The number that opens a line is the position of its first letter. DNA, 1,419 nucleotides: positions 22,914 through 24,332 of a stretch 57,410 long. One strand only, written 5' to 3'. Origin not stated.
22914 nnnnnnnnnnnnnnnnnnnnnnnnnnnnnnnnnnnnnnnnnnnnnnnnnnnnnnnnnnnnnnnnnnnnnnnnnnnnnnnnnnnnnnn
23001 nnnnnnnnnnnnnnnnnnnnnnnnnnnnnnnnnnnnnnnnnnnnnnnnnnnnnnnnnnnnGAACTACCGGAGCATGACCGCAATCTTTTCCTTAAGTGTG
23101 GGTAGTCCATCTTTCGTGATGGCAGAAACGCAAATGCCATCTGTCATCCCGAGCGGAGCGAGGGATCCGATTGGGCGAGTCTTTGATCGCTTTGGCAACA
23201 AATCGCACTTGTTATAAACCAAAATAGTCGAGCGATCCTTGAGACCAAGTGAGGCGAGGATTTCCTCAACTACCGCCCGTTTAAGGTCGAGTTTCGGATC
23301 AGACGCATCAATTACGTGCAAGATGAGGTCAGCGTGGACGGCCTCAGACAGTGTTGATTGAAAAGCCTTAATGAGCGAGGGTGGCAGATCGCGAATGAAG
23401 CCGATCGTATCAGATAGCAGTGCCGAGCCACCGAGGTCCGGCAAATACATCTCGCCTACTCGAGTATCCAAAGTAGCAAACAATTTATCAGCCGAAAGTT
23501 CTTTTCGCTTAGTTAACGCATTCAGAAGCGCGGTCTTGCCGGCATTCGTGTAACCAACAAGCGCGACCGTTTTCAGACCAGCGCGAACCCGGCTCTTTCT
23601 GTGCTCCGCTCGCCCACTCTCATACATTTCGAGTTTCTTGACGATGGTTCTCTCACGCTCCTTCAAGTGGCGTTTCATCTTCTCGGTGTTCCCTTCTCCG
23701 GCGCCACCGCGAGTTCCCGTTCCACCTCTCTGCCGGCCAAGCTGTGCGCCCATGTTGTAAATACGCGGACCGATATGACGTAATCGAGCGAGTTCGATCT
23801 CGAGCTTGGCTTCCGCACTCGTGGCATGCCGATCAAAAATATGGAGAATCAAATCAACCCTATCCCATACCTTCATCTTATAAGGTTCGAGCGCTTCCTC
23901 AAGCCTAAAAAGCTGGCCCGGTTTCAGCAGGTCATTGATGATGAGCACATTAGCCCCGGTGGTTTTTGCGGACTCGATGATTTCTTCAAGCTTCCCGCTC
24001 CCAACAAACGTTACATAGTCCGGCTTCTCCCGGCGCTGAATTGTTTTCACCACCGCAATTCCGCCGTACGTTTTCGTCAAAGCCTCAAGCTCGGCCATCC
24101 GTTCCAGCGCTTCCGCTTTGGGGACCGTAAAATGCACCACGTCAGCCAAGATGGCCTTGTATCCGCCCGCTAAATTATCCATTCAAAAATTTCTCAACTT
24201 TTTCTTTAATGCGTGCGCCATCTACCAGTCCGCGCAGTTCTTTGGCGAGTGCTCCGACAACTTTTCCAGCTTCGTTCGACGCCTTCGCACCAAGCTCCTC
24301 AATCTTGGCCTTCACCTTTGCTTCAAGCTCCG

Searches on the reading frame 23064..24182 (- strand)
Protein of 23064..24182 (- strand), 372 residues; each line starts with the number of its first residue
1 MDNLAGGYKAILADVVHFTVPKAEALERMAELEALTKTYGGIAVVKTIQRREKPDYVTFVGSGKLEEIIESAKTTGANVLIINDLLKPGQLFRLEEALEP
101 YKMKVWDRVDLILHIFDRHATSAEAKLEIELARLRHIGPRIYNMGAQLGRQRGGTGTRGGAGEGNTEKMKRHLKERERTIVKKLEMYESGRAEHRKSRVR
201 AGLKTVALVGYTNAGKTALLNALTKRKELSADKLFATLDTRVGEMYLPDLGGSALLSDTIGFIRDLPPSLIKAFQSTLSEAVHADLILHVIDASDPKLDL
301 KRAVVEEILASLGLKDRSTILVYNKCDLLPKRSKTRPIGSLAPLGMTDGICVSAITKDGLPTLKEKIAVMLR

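Call 4: search_protein_families(library=pfam, proteins=[window:23064-24182:-], max_evalue=0.01)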
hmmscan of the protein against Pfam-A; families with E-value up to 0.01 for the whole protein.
window:23064-24182:- (372 aa): 7 families
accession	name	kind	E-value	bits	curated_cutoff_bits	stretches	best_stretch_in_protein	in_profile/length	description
PF13167.11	GTP-bdg_N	-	4.3e-23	82.1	25.4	1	27-116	2-88/89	GTP-binding GTPase N-terminal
PF01926.29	MMR_HSR1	-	3.5e-19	69.4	21.9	1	205-325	1-113/113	50S ribosome-binding GTPase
PF16360.10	GTP-bdg_M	-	6.4e-17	62.3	29.5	1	119-198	1-79/79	GTP-binding GTPase Middle Region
PF03193.22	RsgA_GTPase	-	1.4e-05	25.5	30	0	197-234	102-137/174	RsgA GTPase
PF02421.24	FeoB_N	-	1.4e-05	25.1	27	1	205-367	2-156/156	Ferrous iron transport protein B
PF02492.25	cobW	-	5.3e-05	23.3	20.7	0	270-333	100-160/180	CobW/HypB/UreG, nucleotide-binding domain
PF00350.29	Dynamin_N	-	0.0035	17.8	27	0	206-229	1-24/168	Dynamin family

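Call 5: search_protein_families(library=ncbifam, proteins=[window:23064-24182:-], max_evalue=0.01)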
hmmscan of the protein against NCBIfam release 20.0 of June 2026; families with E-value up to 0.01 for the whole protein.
window:23064-24182:- (372 aa): 20 families
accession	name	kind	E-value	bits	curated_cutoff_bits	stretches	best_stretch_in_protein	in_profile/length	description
TIGR03156.1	GTP_HflX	equivalog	1.1e-104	350.2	216.75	1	15-369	4-349/351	GTPase HflX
NF008280.0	PRK11058.1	equivalog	3.3e-73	246.9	441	1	5-332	6-325/426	ribosome rescue GTPase HflX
TIGR03594.1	GTPase_EngA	equivalog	3.8e-14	52.5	306.7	1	205-368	2-157/432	ribosome biogenesis GTPase Der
NF008956.1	PRK12299.1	equivalog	1.3e-12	47.4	300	1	199-370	151-324/327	GTPase ObgE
TIGR02729.1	Obg_CgtA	equivalog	1.4e-12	47.3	280.25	1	182-370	137-327/329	Obg family GTPase CgtA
NF000908.1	PRK00089.1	equivalog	5e-12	45.7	237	1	205-370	5-166/291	GTPase Era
NF003661.0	PRK05291.1-3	equivalog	1.1e-11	44.8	380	1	168-368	184-367/448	tRNA uridine-5-carboxymethylaminomethyl(34) synthesis GTPase MnmE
NF008955.0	PRK12297.1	equivalog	6.6e-11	41.8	406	1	185-371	139-328/429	GTPase ObgE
TIGR00450.1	mnmE_trmE_thdF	equivalog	9.1e-11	41.5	252.6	1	195-334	202-334/446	tRNA uridine-5-carboxymethylaminomethyl(34) synthesis GTPase MnmE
TIGR03918.1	GTP_HydF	equivalog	3.4e-10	39.3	325.55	1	203-369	7-165/392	[FeFe] hydrogenase H-cluster maturation GTPase HydF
NF007071.0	PRK09518.1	equivalog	3.8e-08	32.3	953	1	192-334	433-573/706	bifunctional cytidylate kinase/GTPase Der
TIGR03597.1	GTPase_YqeH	equivalog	5.2e-08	32.4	297.4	1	274-338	54-113/361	ribosome biogenesis GTPase YqeH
NF002828.0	PRK03003.1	equivalog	2e-07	30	631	1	181-366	16-195/477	ribosome biogenesis GTPase Der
TIGR00231.1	small_GTP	domain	2.8e-07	30.4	42.5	1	204-329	4-125/164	GTP-binding protein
TIGR00436.1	era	equivalog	2.6e-06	27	116.25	1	205-371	2-163/270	GTPase Era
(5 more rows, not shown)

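Call 10: find_encoding_contigs(protein=window:23064-24182:-, flank=10000, max_places=6)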
Protein window:23064-24182:- (372 aa): 1 contig read that carries it; 1 place shown.
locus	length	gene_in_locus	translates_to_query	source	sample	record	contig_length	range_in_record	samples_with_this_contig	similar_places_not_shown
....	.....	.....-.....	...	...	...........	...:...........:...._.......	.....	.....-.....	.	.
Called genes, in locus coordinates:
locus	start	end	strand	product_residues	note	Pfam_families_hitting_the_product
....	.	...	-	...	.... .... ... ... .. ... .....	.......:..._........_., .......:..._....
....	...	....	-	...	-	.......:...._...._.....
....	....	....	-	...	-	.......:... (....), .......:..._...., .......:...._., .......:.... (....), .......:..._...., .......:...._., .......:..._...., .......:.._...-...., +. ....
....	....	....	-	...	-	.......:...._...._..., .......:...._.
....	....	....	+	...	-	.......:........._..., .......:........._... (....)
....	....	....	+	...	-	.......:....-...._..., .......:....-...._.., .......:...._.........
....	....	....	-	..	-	-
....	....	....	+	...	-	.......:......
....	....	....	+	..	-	-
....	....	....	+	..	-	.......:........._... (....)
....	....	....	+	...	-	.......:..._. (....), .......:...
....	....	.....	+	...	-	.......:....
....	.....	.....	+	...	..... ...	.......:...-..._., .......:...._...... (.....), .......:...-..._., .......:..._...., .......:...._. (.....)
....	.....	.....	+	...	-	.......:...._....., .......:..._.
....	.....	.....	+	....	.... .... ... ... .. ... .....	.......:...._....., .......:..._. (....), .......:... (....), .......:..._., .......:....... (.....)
